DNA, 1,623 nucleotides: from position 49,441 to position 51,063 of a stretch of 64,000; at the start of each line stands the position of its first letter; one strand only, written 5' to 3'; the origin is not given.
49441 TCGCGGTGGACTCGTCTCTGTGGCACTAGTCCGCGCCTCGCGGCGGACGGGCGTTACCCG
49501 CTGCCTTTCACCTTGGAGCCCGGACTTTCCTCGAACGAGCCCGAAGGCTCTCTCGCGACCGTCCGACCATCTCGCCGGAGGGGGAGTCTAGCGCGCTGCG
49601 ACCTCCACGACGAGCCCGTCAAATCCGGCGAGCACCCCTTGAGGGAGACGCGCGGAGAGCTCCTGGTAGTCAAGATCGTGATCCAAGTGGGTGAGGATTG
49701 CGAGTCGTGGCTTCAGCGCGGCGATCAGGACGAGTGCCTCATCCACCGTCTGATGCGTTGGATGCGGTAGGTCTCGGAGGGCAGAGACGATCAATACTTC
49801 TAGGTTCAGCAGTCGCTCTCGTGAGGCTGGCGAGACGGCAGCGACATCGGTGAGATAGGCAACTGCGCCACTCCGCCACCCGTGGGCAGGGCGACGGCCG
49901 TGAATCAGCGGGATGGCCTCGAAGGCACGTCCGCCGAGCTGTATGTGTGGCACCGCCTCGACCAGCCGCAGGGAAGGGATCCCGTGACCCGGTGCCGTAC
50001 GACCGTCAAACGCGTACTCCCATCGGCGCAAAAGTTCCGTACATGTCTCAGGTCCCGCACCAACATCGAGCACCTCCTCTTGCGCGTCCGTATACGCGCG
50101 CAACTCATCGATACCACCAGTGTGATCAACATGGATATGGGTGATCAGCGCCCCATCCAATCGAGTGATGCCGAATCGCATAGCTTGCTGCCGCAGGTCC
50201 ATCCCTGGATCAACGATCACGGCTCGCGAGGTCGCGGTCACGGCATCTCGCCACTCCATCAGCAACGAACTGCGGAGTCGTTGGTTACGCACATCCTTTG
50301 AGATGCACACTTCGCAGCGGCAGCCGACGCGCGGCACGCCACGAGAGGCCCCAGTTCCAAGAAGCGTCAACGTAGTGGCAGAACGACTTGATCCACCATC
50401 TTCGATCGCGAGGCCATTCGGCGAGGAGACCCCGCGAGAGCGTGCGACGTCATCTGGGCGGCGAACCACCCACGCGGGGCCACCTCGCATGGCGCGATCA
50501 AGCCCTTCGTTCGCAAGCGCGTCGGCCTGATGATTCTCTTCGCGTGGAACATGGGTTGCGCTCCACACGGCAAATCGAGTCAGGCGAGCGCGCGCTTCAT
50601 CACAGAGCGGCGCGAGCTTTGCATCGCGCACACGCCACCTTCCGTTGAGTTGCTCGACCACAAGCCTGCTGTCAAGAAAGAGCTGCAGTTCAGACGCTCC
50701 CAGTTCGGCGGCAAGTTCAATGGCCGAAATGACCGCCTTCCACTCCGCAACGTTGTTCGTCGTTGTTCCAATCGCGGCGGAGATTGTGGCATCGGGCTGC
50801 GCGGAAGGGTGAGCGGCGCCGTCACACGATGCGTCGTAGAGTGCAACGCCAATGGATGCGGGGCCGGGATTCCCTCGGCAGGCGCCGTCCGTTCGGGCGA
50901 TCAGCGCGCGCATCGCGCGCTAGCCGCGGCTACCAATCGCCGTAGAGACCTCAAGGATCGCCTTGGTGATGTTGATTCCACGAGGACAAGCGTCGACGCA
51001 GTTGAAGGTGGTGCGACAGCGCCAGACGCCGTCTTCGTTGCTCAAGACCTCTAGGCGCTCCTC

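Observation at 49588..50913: RNase HI fused to a PhnP-like metallo-beta-lactamase-fold phosphodiesterase, 10 nt upstream of rnpB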

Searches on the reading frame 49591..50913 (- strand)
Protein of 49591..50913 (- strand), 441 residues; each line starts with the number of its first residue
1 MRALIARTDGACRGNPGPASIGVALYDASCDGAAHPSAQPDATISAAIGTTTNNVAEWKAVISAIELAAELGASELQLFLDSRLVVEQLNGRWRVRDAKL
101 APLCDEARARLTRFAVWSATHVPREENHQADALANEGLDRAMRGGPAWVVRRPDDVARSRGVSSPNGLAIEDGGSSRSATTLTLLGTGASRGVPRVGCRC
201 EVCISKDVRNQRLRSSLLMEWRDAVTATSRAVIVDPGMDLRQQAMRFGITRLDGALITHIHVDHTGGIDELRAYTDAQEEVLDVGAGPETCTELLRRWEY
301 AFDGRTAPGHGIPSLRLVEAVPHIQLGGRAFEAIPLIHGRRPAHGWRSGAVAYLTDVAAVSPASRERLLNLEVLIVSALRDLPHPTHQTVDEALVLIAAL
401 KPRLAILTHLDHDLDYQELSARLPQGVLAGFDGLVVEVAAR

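Call 4: search_protein_families(library=pfam, proteins=[window:49591-50913:-], max_evalue=0.1)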
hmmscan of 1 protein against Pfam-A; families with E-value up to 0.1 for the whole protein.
window:49591-50913:- (441 aa): 5 families
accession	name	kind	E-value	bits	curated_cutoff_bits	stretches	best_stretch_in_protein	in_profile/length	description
PF12706.13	Lactamase_B_2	-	1.7e-25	90.2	27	1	230-409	1-199/200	Beta-lactamase superfamily domain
PF13456.12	RVT_3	-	2.3e-19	69.9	21.6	1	8-136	2-122/123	Reverse transcriptase-like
PF00075.30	RNase_H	-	2.4e-11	44.4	25.8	1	5-137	5-139/141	RNase H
PF00753.33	Lactamase_B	-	5.9e-10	39.8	22.7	1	228-324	14-115/196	Metallo-beta-lactamase superfamily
PF23023.1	Anti-Pycsar_Apyc1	-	0.00013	22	50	1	246-271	48-73/250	Anti-Pycsar protein Apyc1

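Call 5: search_protein_families(library=ncbifam, proteins=[window:49591-50913:-], max_evalue=0.1)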
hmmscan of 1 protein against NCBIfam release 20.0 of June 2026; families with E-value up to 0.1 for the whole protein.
window:49591-50913:- (441 aa): 22 families
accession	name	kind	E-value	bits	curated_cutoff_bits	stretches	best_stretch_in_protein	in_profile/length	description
NF038231.1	MBL_Geo_Pelo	equivalog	2.3e-67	227.2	360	1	182-436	2-249/250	GPMC system MBL fold metallohydrolase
NF002553.0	PRK02113.1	equivalog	2.3e-55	187.8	386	1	182-437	3-251/252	MBL fold metallo-hydrolase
NF005567.0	PRK07238.1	equivalog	2.6e-36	125.8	326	1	2-147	2-140/378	bifunctional RNase H/acid phosphatase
NF041306.1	RnaseHI_Halo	equivalog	1e-29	103.9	300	1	8-139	74-196/197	ribonuclease HI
TIGR03307.1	PhnP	equivalog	2.4e-22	79.5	272.25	1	181-436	2-249/249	phosphonate metabolism protein PhnP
NF041175.1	RNAseHI_Thmprot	equivalog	6.5e-21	74.7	140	1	8-143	6-138/143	ribonuclease HI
NF010482.0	PRK13907.1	equivalog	1.9e-10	40.9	231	1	8-136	6-123/128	ribonuclease H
NF001236.0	PRK00203.1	equivalog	2.1e-09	37.1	160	1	6-140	7-143/151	ribonuclease HI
NF005822.0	PRK07708.1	equivalog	4.2e-08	33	175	1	50-139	115-207/220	hypothetical protein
NF041257.1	GntH_guanitoxin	equivalog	1.4e-05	24.2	333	1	241-275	57-91/374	guanitoxin biosynthesis MBL fold metallo-hydrolase GntH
TIGR03413.1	GSH_gloB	equivalog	5.3e-05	22.7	200.8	1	228-276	19-68/248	hydroxyacylglutathione hydrolase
NF002558.0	PRK02126.1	subfamily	7.2e-05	21.9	315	1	227-288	25-84/345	ribonuclease Z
TIGR02651.1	RNase_Z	equivalog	0.00078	18.6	292.95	1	212-290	16-91/302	ribonuclease Z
TIGR02108.2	PQQ_syn_pqqB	equivalog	0.0008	18.9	245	1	182-274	2-101/298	pyrroloquinoline quinone biosynthesis protein PqqB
NF012229.1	bla_class_B_core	domain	0.002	18.3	100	1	250-274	51-74/139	metallo-beta-lactamase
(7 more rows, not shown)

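Call 7: find_homologous_proteins(query=window:49591-50913:-)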
Query window:49591-50913:- (441 aa): 264 proteins with E <= 0.001 among 8000 candidates; the best 120 are listed.
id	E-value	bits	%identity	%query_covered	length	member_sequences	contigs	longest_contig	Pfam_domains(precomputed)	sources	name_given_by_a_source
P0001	2.6e-288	974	99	100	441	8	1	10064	PF13456.13,PF12706.14,PF00075.31,PF23023.2,PF00753.34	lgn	-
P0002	5.0e-280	947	97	100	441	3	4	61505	PF13456.13,PF12706.14,PF00075.31,PF23023.2,PF00753.34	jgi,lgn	-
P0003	1.2e-279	946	97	100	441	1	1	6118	PF13456.13,PF12706.14,PF00075.31,PF23023.2,PF00753.34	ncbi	ncbi:MAG: MBL fold metallo-hydrolase [Candidatus Limnocylindrus sp.]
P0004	3.1e-275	931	96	100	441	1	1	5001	PF13456.13,PF12706.14,PF00075.31,PF23023.2,PF00753.34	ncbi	ncbi:MAG: MBL fold metallo-hydrolase [Candidatus Limnocylindrus sp.]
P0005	4.7e-275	930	96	100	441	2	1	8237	PF13456.13,PF12706.14,PF00075.31,PF23023.2,PF00753.34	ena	-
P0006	1.3e-273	926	95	100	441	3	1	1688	PF13456.13,PF12706.14,PF00075.31,PF23023.2,PF00753.34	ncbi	ncbi:MAG: MBL fold metallo-hydrolase [Candidatus Limnocylindrus sp.]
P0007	4.8e-271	917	94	100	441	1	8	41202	PF13456.13,PF12706.14,PF00075.31,PF23023.2,PF00753.34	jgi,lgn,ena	-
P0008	2.2e-270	915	94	100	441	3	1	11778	PF13456.13,PF12706.14,PF00075.31,PF23023.2,PF00753.34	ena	-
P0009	2.3e-269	912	93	100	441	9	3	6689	PF13456.13,PF12706.14,PF00075.31,PF23023.2,PF00753.34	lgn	-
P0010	1.9e-266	902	93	100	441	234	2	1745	PF13456.13,PF12706.14,PF00075.31,PF23023.2,PF00753.34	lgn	-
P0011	3.5e-266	901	92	100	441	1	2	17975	PF13456.13,PF12706.14,PF00075.31,PF23023.2,PF00753.34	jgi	jgi:phosphoribosyl 1,2-cyclic phosphate phosphodiesterase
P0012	2.6e-265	898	92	100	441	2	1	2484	PF13456.13,PF12706.14,PF00075.31,PF23023.2,PF00753.34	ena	-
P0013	3.5e-264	895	92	100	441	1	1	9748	PF13456.13,PF12706.14,PF00075.31,PF23023.2,PF00753.34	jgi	jgi:phosphoribosyl 1,2-cyclic phosphate phosphodiesterase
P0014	6.0e-263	891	91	100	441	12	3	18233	PF13456.13,PF12706.14,PF00075.31,PF23023.2,PF00753.34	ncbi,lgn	-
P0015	7.3e-259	877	90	100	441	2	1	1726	PF13456.13,PF12706.14,PF00075.31,PF23023.2,PF00753.34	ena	-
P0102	4.2e-50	189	64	34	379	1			PF13456.13,PF00075.31,PF13085.12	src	-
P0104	1.2e-49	188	62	34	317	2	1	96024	PF13456.13,PF00075.31,PF00903.32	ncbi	-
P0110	9.8e-48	182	40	58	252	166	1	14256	PF12706.14,PF23023.2,PF00753.34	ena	-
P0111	1.2e-47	181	61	35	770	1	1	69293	PF13456.13,PF00075.31,PF00890.31,PF13085.12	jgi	jgi:succinate dehydrogenase / fumarate reductase iron-sulfur subunit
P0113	1.4e-47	181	62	35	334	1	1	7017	PF13456.13,PF12680.14,PF00075.31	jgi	jgi:ribonuclease HI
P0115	4.5e-45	173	40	59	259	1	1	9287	PF12706.14,PF23023.2,PF00753.34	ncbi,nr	ncbi:MAG TPA: MBL fold metallo-hydrolase [Gemmatimonadales bacterium]|nr:MBL fold metallo-hydrolase 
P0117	2.2e-43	167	38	56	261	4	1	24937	PF12706.14,PF23023.2,PF00753.34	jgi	jgi:phosphoribosyl 1,2-cyclic phosphate phosphodiesterase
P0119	1.0e-37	148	60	30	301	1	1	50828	PF13456.13,PF00075.31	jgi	jgi:ribonuclease HI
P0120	1.6e-37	148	57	33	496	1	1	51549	PF13456.13,PF13085.12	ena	-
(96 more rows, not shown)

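Call 8: search_solved_structures(query=window:49591-50913:-, max_evalue=0.001, show_alignments=3)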
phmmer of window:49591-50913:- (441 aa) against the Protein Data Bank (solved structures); distinct sequences matched with E-value up to 0.001: 12.
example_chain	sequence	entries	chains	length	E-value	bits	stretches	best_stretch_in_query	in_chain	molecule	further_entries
6b9v_A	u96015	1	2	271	6.6e-48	167.1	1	180-437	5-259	Beta-lactamase-like protein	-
3py5_A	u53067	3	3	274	4e-45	158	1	175-439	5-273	Beta-lactamase-like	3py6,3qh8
3md7_A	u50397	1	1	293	4e-45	158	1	175-439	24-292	Beta-lactamase-like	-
4e19_A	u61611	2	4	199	4.2e-25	92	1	6-141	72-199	ribonuclease H1 | Ribonuclease HI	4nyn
3hst_B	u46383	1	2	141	1.9e-24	89.9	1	5-144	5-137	Protein Rv2228c/MT2287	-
3u3g_D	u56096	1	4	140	1.7e-20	76.9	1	2-142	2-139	Ribonuclease H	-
4h8k_A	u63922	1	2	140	8.2e-20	74.6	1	2-142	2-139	Ribonuclease H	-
3g1p_A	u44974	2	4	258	1.6e-13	53.9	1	180-439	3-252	Protein phnP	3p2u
3aly_A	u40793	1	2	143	1.4e-11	47.5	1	5-144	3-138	Putative uncharacterized protein ST0753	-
2ehg_A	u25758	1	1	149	1.5e-11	47.3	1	5-144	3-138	ribonuclease HI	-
7u2s_A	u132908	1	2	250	0.00029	23.3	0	233-271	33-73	Apyc1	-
12qj_A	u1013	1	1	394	0.00086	21.8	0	220-315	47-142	Choline binding protein E CbpE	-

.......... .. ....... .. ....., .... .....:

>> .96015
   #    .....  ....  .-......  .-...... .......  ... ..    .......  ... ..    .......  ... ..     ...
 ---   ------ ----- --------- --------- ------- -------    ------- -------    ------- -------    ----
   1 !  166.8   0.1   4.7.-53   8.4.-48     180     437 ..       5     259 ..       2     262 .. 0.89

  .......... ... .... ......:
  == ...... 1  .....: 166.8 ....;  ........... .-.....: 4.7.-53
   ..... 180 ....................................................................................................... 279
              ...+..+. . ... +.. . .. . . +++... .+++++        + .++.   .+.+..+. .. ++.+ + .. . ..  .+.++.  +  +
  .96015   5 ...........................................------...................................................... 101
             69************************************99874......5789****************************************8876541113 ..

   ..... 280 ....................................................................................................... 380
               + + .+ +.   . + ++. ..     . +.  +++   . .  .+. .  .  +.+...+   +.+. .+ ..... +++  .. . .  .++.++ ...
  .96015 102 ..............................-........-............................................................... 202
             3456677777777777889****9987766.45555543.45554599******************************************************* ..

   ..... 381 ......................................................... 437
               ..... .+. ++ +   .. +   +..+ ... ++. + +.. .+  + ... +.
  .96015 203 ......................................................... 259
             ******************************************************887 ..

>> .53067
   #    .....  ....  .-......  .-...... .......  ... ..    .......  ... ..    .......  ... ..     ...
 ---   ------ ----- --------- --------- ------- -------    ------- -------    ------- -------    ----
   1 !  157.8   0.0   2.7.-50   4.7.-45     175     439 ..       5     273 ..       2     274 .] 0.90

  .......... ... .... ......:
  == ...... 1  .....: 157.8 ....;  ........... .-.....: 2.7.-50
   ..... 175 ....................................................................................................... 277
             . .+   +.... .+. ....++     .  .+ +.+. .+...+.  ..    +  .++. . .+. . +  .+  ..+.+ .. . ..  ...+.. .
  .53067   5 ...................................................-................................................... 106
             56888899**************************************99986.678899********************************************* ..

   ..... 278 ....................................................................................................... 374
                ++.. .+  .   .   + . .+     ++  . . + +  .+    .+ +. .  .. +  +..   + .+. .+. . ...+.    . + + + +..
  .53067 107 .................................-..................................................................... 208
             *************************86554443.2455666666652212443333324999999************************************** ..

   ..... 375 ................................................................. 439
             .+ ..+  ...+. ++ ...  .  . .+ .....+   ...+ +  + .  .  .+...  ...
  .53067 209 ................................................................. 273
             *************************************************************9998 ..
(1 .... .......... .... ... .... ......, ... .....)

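Call 12: find_related_loci(query=A1, collection=genome_contigs, flank=5000)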
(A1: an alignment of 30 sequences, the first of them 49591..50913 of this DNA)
Query A1 (441 aa) in genome_contigs; peptide patterns used: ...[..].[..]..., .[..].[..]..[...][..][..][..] (x = any residue, [..] = any of these).
586 stretches matched a pattern; 560 encode a relative of the query (tblastn E <= 1e-3); the best 80 are kept; 80 distinct loci.
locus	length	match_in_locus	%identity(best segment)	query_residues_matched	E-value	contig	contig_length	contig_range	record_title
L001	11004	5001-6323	94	1-441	0e+0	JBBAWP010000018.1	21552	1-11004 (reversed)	MAG: Candidatus Limnocylindrus sp. isolate EUL_352 ctg18-EUL_352, whole genome shotgun sequence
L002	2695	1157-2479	94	1-441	0e+0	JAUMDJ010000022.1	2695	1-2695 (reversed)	MAG: Chloroflexota bacterium isolate G_CHLO1 NODE_75515_length_2695_cov_40.497274, whole genome shotgun sequence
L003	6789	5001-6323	94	1-441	0e+0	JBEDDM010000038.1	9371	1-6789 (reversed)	MAG: Chloroflexota bacterium isolate NASQAN2014_185_A_bin.71 scaffold_001815, whole genome shotgun sequence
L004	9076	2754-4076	93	1-441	0e+0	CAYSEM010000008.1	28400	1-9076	MAG TPA_asm: uncultured Chloroflexota bacterium isolate SRP193358_co1_546 genome assembly, contig: NODE_3631_length_2840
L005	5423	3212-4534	93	1-441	0e+0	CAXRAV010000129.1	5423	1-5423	MAG: Candidatus Limnocylindrus sp. isolate CJ01B_2.76 genome assembly, contig: k141_814838, whole genome shotgun sequenc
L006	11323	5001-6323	91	1-441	0e+0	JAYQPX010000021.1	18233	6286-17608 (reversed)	MAG: Chloroflexota bacterium isolate SD3112_S42.metabat_2.016 NODE_1053_length_18233_cov_5.65846, whole genome shotgun s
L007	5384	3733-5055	88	1-441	0e+0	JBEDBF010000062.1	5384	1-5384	MAG: Chloroflexota bacterium isolate NASQAN2014_035_F_bin.19 scaffold_1764, whole genome shotgun sequence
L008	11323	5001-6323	84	1-441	0e+0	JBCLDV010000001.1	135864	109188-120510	Candidatus Limnocylindrus sp. isolate SLM_LV1_0208-K18 Node_1_length_135864_cov_87.298414, whole genome shotgun sequence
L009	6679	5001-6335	82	1-441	0e+0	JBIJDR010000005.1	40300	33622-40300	MAG: Candidatus Limnocylindrus sp. isolate ME2006-08-22D15_3300044611_group2_bin90 Rohwer_bin1235_scaffold_545_c1, whole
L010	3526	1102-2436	82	1-441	0e+0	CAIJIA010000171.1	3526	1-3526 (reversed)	MAG: uncultured Chloroflexi bacterium isolate Ki3-D3_bin-1195 genome assembly, contig: bin-1195:171/208, whole genome sh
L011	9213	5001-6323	86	1-441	0e+0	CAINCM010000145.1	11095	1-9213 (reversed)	MAG: uncultured Chloroflexi bacterium isolate LaPlata-1m-b_bin-694 genome assembly, contig: bin-694:145/264, whole genom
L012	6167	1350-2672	80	1-441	0e+0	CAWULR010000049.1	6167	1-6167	MAG: uncultured bacterium isolate SRR1522973_binner13_99_1705335405 genome assembly, contig: ERZ11849543.6194, whole gen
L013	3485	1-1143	82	61-441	0e+0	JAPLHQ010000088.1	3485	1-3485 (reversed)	MAG: Chloroflexota bacterium isolate LacPavin_0818_WC40_MAG_63_15 LacPavin_0818_WC40_scaffold_360355, whole genome shotg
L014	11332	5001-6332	68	1-441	0e+0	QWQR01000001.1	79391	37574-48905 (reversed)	MAG: Chloroflexi bacterium isolate RE-chloro-G1 RE-G1-c1, whole genome shotgun sequence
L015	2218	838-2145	69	1-441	0e+0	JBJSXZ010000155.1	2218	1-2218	MAG: Candidatus Limnocylindrus sp. isolate samp_4435_concoct_2059 samp_4435_2081600, whole genome shotgun sequence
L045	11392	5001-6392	47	2-438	3e-122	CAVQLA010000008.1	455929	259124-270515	MAG: uncultured Chloroflexia bacterium isolate MFD00032.bin.1.157 genome assembly, contig: contig_24579, whole genome sh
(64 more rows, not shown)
